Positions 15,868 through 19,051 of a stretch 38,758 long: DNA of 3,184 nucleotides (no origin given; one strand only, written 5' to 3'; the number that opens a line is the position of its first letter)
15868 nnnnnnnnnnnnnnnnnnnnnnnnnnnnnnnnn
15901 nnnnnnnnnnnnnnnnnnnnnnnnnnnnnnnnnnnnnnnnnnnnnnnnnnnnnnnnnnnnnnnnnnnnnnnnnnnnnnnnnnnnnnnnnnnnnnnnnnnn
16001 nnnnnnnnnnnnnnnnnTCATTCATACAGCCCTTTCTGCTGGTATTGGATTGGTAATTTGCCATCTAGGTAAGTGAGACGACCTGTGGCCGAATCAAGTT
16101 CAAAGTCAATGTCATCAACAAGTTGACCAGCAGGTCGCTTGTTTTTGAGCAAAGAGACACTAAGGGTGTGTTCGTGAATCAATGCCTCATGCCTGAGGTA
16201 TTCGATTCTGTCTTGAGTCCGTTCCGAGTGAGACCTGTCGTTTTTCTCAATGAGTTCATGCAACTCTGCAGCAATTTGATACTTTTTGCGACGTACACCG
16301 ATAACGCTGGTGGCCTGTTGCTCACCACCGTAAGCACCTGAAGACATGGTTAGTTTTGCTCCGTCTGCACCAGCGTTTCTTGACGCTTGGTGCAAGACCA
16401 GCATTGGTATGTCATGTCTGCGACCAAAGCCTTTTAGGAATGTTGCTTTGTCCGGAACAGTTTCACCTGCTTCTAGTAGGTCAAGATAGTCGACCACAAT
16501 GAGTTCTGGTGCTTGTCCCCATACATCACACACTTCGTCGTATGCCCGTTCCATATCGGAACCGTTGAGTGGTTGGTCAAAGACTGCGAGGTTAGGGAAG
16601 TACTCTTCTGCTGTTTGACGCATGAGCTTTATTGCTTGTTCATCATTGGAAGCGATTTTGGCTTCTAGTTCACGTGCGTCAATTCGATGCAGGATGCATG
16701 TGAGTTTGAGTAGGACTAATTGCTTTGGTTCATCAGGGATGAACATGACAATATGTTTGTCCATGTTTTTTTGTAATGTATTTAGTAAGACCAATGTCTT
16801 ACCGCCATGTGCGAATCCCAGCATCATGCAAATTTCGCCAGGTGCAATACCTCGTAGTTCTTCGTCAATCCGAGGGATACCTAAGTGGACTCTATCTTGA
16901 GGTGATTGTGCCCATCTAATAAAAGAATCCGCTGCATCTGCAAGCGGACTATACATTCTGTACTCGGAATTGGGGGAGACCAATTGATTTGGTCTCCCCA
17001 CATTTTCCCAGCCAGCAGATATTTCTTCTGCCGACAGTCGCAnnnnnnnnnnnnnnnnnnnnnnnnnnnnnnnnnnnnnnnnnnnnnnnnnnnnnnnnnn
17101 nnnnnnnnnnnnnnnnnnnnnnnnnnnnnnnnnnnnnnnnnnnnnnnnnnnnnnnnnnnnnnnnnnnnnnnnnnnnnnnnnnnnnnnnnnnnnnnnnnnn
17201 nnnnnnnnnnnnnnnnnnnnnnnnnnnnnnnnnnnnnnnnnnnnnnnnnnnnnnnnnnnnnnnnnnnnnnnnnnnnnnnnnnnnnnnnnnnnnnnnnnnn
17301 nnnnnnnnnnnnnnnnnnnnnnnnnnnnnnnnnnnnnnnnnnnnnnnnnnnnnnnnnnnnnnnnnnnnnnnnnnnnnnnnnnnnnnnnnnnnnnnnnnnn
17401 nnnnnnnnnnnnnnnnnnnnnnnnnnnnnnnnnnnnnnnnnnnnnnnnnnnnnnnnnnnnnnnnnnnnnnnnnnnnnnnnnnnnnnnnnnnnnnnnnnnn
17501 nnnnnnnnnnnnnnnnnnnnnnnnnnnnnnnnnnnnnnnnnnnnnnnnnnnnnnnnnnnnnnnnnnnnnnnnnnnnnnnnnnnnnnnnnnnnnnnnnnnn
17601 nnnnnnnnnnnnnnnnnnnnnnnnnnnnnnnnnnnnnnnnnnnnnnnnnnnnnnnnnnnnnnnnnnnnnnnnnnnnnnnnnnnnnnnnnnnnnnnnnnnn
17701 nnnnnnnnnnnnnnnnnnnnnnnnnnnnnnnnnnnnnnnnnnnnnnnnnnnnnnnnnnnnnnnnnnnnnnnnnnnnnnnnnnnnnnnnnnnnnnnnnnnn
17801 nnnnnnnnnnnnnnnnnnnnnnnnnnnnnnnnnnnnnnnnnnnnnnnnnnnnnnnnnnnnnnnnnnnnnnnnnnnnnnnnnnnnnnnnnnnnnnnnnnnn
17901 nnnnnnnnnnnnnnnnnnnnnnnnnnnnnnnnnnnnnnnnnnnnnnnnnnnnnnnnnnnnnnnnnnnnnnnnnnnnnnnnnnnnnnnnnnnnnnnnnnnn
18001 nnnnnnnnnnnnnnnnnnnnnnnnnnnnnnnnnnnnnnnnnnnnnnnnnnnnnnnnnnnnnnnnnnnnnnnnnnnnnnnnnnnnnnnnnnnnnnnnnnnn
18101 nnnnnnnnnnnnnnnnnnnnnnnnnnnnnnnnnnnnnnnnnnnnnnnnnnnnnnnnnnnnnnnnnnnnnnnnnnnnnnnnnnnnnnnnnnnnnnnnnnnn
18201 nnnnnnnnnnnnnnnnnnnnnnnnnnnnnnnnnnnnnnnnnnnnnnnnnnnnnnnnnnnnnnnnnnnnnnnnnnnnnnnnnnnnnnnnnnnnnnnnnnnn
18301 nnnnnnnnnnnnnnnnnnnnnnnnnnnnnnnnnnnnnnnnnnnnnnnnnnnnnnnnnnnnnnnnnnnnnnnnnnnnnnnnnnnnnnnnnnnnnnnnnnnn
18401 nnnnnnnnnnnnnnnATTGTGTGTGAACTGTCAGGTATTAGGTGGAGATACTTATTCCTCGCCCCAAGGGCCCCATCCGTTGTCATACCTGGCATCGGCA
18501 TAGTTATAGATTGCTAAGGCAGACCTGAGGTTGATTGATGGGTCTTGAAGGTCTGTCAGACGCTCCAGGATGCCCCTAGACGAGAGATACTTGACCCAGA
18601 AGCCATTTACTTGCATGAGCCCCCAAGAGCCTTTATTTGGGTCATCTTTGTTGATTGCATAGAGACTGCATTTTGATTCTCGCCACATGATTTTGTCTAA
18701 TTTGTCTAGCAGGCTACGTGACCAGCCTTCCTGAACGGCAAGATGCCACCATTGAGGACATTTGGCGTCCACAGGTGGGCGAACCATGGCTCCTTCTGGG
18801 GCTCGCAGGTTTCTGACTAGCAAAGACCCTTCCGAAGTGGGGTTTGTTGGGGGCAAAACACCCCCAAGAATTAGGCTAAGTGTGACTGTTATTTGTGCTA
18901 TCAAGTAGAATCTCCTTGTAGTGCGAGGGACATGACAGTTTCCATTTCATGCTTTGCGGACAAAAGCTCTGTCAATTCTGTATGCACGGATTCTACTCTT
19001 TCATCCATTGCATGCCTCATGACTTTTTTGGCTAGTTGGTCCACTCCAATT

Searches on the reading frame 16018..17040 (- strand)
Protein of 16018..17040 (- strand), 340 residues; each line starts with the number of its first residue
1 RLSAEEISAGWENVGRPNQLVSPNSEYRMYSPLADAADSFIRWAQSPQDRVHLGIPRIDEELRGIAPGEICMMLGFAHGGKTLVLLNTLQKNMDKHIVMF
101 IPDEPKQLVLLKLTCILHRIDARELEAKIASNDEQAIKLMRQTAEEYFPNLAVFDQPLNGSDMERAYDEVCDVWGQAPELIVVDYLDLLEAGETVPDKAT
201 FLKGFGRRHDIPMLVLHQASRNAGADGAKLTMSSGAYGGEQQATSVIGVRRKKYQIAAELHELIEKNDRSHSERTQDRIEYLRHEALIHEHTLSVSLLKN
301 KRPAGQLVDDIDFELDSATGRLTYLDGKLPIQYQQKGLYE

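Call 18: search_protein_families(library=pfam, proteins=[window:16018-17040:-], max_evalue=0.01)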
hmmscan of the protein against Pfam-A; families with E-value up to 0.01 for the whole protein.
window:16018-17040:- (340 aa): 1 family
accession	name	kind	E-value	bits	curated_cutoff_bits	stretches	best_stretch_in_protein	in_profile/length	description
PF03796.21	DnaB_C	-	5.2e-11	42.8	27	1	52-256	3-218/255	DnaB-like helicase C terminal domain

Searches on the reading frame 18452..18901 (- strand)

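Call 18: search_protein_families(library=pfam, proteins=[window:18452-18901:-], max_evalue=0.01)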
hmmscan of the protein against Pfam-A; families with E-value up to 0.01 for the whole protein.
window:18452-18901:- (149 aa): 2 families
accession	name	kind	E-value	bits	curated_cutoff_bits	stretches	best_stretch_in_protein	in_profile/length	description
PF01464.25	SLT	-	4.6e-06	26.6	21.3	1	68-141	17-85/117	Transglycosylase SLT domain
PF18896.5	SLT_3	-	0.00029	21.7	27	1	71-146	20-87/89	Lysozyme like domain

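Call 93: search_protein_families(library=phrogs, proteins=[window:18452-18901:-], max_evalue=0.001)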
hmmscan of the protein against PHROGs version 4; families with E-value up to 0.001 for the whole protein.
window:18452-18901:- (149 aa): 0 families
